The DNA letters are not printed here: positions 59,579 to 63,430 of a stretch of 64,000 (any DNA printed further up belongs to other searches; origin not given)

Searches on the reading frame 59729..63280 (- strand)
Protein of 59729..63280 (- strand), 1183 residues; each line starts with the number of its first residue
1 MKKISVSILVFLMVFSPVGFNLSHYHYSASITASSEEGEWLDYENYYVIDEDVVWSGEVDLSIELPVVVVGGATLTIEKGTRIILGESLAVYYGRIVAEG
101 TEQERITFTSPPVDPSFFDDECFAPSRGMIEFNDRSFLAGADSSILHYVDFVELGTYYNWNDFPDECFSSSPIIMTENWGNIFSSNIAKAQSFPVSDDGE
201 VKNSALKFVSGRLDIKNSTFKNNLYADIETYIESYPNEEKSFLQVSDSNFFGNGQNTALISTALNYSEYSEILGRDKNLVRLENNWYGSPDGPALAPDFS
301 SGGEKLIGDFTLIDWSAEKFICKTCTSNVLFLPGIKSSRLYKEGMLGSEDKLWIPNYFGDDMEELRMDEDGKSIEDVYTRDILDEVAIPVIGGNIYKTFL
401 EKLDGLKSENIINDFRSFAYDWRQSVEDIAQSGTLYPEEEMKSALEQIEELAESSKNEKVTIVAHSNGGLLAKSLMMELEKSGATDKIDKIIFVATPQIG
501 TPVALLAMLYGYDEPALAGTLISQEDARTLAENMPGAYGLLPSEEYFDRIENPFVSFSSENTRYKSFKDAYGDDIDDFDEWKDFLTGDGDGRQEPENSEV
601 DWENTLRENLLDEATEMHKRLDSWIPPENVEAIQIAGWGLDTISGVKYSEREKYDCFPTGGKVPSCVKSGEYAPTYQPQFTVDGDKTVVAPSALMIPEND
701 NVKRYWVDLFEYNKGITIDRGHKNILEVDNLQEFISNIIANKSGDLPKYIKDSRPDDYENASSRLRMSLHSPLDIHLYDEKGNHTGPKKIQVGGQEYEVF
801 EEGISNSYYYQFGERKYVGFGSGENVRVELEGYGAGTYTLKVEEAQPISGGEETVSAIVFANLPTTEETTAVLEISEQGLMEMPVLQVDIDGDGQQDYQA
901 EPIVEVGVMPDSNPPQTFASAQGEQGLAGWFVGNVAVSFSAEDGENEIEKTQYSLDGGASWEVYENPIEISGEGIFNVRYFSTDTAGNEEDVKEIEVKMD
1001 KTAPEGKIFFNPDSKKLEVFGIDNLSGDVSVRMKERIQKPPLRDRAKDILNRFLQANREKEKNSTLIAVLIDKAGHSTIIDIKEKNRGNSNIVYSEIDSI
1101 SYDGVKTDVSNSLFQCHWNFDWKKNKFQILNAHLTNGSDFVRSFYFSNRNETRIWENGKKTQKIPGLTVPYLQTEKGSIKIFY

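Call 82: find_encoding_contigs(protein=window:59729-63280:-, flank=10000, max_places=1)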
Protein window:59729-63280:- (1183 aa): 19 contigs read that carry it; 1 place shown.
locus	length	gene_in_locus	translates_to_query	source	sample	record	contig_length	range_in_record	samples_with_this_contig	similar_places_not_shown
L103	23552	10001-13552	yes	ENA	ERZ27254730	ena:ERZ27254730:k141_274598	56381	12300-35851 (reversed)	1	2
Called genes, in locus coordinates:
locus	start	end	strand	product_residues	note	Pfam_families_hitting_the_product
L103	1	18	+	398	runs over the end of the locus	PF07690:MFS_1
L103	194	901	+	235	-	PF02616:SMC_ScpA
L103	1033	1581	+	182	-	PF04079:SMC_ScpB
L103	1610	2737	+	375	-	PF00768:Peptidase_S11, PF13354:Beta-lactamase2 (weak)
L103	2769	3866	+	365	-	PF00953:Glycos_transf_4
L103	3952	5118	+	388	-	PF07669:Eco57I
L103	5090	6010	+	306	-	-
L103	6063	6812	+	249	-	PF20247:DUF6602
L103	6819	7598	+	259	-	-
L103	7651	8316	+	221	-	PF20582:UPF0758_N, PF04002:RadC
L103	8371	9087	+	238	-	PF02604:PhdYeFM_antitox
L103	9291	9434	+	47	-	-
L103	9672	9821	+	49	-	PF13310:Virulence_RhuM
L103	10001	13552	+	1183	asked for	PF02450:LCAT, PF07819:PGAP1 (weak), PF24096:DUF7379 (weak)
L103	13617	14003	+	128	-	-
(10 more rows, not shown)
